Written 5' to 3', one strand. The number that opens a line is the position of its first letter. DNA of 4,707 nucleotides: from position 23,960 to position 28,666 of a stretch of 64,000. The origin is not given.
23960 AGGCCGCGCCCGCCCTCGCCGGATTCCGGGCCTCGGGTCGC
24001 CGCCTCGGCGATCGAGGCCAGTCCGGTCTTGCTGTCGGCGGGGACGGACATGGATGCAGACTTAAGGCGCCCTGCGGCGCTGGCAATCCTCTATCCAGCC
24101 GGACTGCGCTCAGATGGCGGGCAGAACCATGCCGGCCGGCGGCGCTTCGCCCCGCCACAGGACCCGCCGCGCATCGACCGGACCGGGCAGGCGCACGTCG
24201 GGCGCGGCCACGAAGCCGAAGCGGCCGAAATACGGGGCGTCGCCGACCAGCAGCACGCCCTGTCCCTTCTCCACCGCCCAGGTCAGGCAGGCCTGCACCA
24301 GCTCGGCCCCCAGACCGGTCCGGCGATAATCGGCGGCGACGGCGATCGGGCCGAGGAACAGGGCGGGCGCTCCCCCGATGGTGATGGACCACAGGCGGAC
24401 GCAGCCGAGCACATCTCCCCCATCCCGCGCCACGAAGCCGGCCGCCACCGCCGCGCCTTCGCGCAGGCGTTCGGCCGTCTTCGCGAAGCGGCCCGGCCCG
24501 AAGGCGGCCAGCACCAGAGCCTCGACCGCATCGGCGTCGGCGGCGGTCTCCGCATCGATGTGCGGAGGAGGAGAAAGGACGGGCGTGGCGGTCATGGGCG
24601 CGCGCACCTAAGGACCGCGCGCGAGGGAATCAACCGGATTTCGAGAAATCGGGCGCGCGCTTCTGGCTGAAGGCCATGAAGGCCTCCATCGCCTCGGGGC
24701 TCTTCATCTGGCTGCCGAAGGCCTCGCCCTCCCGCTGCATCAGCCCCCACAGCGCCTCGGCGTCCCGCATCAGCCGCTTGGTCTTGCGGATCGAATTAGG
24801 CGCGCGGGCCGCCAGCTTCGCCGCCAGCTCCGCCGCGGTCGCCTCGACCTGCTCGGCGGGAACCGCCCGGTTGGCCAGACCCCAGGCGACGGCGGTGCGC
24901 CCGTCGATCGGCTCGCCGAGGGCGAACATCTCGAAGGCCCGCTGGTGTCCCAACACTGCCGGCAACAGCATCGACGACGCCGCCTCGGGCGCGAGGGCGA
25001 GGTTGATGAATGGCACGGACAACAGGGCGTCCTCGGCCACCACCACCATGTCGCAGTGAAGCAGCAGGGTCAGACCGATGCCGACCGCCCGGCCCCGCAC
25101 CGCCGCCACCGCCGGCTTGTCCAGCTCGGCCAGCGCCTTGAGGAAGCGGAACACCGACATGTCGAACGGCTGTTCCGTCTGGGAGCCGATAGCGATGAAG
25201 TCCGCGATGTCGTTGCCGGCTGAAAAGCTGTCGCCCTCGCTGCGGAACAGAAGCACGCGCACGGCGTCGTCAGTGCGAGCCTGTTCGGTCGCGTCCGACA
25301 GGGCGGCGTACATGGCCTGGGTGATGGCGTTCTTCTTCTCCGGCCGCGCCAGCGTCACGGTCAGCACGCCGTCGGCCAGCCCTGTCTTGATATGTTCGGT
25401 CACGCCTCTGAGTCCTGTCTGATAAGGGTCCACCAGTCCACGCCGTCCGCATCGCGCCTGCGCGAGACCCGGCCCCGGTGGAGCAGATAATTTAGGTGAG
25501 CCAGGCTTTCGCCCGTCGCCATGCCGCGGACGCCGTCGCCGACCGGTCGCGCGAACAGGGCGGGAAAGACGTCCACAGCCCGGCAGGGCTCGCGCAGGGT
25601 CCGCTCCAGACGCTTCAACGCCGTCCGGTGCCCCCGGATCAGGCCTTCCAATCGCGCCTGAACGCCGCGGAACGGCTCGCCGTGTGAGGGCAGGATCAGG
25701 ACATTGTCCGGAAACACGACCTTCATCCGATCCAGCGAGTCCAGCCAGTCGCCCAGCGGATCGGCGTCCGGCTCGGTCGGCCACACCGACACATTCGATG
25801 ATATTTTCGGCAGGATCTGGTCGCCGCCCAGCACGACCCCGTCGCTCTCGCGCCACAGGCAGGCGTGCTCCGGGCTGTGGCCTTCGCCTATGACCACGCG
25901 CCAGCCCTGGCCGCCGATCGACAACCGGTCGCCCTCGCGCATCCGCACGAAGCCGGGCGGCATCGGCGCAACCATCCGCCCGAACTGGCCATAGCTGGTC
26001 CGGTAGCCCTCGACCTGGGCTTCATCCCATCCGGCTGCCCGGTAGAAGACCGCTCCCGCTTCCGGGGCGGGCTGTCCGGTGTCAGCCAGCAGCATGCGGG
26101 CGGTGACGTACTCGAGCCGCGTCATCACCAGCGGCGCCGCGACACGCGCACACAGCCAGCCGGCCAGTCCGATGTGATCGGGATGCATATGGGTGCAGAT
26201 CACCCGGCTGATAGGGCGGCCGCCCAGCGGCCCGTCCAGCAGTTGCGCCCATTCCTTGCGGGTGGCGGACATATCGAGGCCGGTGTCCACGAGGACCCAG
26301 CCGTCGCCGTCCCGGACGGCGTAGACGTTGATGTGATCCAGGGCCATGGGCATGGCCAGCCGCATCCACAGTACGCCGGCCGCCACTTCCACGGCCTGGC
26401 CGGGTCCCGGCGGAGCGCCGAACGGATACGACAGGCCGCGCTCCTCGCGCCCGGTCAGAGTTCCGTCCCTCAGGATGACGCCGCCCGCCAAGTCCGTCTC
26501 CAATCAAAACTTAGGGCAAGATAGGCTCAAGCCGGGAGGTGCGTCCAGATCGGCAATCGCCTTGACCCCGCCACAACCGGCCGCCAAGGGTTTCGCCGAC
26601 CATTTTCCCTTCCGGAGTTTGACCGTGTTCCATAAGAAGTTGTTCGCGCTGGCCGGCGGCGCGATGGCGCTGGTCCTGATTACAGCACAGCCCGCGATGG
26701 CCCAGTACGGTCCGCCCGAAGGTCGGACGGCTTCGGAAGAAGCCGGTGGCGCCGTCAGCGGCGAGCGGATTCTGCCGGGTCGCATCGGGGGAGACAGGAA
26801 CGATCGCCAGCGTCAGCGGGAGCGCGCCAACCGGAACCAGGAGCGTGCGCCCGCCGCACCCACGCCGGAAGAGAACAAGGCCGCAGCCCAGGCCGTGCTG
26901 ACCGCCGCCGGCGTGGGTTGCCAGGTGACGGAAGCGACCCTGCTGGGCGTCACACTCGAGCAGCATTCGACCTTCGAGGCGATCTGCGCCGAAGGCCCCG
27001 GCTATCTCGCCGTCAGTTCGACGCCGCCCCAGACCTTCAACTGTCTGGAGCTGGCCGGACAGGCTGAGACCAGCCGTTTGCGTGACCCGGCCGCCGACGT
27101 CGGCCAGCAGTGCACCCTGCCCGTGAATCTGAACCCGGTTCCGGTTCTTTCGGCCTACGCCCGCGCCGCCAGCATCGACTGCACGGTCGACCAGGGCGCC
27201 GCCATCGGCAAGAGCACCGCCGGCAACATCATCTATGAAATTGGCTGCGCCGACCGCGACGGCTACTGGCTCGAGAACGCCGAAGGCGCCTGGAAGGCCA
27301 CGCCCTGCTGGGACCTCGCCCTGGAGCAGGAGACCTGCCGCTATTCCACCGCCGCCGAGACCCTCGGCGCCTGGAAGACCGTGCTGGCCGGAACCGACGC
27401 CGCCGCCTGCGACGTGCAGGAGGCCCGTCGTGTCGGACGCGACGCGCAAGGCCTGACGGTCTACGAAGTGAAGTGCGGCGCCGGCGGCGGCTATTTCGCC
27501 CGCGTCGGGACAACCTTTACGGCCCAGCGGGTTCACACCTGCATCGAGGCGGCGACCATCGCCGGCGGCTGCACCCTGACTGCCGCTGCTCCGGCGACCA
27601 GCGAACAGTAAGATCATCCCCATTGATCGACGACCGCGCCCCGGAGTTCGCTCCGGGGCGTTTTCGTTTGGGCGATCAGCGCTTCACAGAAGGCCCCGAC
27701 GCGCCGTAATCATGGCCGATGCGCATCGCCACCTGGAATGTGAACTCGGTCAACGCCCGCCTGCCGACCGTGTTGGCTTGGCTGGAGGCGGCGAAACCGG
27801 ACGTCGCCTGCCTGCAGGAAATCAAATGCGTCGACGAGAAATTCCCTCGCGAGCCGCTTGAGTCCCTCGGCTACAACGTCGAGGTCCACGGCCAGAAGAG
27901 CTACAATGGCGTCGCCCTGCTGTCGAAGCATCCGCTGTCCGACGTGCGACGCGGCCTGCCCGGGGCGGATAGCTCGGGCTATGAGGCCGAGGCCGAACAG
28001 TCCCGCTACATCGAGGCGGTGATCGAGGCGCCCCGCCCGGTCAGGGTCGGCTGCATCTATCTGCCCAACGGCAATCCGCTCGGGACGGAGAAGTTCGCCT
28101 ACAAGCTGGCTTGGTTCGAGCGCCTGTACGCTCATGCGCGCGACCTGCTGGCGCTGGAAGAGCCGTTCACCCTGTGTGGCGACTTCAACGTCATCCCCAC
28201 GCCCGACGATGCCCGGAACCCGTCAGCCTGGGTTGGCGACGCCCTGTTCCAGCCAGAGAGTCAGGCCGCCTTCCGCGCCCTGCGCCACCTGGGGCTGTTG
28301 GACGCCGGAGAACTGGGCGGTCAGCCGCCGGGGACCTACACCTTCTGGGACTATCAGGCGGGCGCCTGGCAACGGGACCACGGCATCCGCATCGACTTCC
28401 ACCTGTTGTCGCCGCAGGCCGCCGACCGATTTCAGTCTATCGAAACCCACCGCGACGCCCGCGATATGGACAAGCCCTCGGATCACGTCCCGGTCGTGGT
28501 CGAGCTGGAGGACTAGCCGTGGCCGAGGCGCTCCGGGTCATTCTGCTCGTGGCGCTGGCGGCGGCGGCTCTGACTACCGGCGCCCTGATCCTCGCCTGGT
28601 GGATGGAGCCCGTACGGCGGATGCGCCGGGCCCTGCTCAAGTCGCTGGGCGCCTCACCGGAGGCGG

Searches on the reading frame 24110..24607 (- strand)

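Call 89: search_protein_families(library=pfam, max_evalue=0.0001, proteins=[window:24110-24607:-])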
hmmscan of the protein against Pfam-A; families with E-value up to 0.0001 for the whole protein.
window:24110-24607:- (165 aa): 2 families
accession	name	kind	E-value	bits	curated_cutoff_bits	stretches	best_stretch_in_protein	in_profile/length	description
PF00583.31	Acetyltransf_1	-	6.3e-11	43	20.7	1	55-117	33-94/116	Acetyltransferase (GNAT) family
PF13508.13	Acetyltransf_7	-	2.1e-09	38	27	1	58-133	6-83/84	Acetyltransferase (GNAT) domain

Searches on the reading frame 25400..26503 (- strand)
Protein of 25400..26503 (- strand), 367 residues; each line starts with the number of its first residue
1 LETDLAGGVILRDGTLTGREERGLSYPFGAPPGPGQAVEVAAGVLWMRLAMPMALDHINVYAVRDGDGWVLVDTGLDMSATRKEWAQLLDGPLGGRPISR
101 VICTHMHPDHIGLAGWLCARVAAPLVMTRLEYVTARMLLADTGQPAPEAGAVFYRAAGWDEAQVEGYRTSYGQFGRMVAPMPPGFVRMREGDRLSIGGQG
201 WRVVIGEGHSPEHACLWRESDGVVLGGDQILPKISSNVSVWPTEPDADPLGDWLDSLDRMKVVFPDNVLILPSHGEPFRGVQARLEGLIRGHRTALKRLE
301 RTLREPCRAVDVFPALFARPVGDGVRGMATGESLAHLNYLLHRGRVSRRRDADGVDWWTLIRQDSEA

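Call 89: search_protein_families(library=pfam, max_evalue=0.0001, proteins=[window:25400-26503:-])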
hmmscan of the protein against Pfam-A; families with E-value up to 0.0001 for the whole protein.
window:25400-26503:- (367 aa): 3 families
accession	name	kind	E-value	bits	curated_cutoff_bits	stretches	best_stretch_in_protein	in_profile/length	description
PF00753.33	Lactamase_B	-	1.5e-28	100.6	22.7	1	56-261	4-185/196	Metallo-beta-lactamase superfamily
PF21221.3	B_lactamase-like_C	-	2.8e-10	40.2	27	1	304-346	4-46/46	Metallo-beta-lactamase-like, C-terminal domain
PF12706.13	Lactamase_B_2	-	8e-05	22.8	27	0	69-115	2-49/200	Beta-lactamase superfamily domain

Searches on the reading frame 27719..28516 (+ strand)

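Call 89: search_protein_families(library=pfam, max_evalue=0.0001, proteins=[window:27719-28516:+])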
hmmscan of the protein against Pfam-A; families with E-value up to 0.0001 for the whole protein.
window:27719-28516:+ (265 aa): 1 family
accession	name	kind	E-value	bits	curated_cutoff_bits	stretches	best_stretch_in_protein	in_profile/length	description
PF03372.29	Exo_endo_phos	-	1.8e-30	106.7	24.5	1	4-256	1-225/225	Endonuclease/Exonuclease/phosphatase family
